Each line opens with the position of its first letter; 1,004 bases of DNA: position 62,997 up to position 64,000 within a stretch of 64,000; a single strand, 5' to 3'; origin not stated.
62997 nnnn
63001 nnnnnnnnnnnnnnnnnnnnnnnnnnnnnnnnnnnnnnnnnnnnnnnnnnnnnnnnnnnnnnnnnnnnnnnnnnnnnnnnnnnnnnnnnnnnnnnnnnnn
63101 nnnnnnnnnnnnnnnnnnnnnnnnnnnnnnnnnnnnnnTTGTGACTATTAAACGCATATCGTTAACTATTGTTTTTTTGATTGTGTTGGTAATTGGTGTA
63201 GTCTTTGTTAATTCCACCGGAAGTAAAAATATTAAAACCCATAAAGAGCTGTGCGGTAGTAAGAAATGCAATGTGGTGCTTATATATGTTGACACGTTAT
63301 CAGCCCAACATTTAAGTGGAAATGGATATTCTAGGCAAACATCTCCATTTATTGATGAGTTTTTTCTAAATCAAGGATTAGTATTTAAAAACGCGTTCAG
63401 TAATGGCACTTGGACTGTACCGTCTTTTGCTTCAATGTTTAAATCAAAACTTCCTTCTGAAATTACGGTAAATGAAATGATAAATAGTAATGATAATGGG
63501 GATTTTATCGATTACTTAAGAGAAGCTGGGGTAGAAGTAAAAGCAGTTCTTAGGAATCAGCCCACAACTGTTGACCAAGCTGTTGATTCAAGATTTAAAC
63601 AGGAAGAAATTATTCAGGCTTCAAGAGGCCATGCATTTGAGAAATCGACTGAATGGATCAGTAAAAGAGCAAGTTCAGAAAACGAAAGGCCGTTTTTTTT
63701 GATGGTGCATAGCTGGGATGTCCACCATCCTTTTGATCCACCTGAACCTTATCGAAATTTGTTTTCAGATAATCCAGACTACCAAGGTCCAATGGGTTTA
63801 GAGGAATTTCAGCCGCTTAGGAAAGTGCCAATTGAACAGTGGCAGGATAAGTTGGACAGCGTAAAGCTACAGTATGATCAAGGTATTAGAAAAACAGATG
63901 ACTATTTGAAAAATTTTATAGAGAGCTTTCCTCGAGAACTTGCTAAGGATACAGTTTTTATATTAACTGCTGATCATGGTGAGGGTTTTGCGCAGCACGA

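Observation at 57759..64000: Surface/secretome cluster: Tat-signal HExxH metalloprotease, PT-rich protein and three tandem sulfatase-fold paralogs with Thr nucleophile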

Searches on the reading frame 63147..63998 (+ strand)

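Call 5: search_protein_families(library=pfam, proteins=[window:63147-63998:+], max_evalue=0.1)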
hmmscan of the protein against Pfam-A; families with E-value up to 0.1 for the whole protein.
window:63147-63998:+ (284 aa): 3 families
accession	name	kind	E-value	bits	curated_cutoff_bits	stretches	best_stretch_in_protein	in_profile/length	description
PF00884.28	Sulfatase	-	1.4e-28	100.5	25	1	42-281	2-245/301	Sulfatase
PF01663.27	Phosphodiest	-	0.003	17.6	23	1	219-278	183-220/342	Type I phosphodiesterase / nucleotide pyrophosphatase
PF04954.18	SIP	-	0.079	13.9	26.3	0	92-157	14-78/119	Siderophore-interacting protein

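Call 6: search_protein_families(library=ncbifam, proteins=[window:63147-63998:+], max_evalue=0.1)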
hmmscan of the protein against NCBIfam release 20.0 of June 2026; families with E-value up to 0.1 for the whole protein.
window:63147-63998:+ (284 aa): 22 families
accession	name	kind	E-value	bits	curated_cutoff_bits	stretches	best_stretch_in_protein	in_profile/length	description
NF010322.0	PRK13759.1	equivalog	1e-14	53.9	481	2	117-284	140-312/486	arylsulfatase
NF028537.1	P_eth_NH2_trans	domain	7e-11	41.3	500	2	28-132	214-313/527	phosphoethanolamine--lipid A transferase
NF007160.0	PRK09598.1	equivalog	4.8e-10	38.4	561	1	38-281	221-443/523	phosphoethanolamine--lipid A transferase EptA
TIGR03417.1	chol_sulfatase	equivalog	1.4e-08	34.1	433.45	1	40-129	2-93/500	choline-sulfatase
NF033669.1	polymyxin_MCR8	exception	2.7e-07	29.9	1250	1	42-133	236-322/565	MCR-8 family phosphoethanolamine--lipid A transferase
NF033836.1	polymyxin_MCR9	exception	1.1e-06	27.6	1240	1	38-131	227-315/539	MCR-9 family phosphoethanolamine--lipid A transferase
NF045661.1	HdlasePehA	equivalog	1.4e-06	27.2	900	0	176-209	195-228/506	phosphoric/sulfuric ester hydrolase PehA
NF008619.0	PRK11598.1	equivalog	4.3e-06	25.5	660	1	32-131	227-320/546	phosphoethanolamine transferase EptA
NF033409.0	poly_MCR3_broad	equivalog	4.5e-05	22.2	1075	1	39-131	224-311/535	MCR-3-related phosphoethanolamine--lipid A transferase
NF052527.1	Mn_arylsulf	exception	5.1e-05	22.4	850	1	41-98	2-59/479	manganese-dependent arylsulfatase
NF033671.1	polymyxin_MCR7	exception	8.4e-05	21.3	1250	1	36-131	223-313/539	MCR-7 family phosphoethanolamine--lipid A transferase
NF033862.2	polymyxin_MCR10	exception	0.00012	20.9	1250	1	39-103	228-290/539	MCR-10 family phosphoethanolamine--lipid A transferase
NF053859.1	polymyxin_MCR13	exception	0.00013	20.9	1250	1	39-119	228-306/541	MCR-13 family phosphoethanolamine--lipid A transferase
NF007933.0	PRK10649.1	subfamily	0.00042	19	404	1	37-95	233-293/577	phosphoethanolamine transferase CptA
NF000465.1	polymyxin_MCR1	exception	0.0013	17.7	1100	1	39-113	236-308/541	MCR-1 family phosphoethanolamine--lipid A transferase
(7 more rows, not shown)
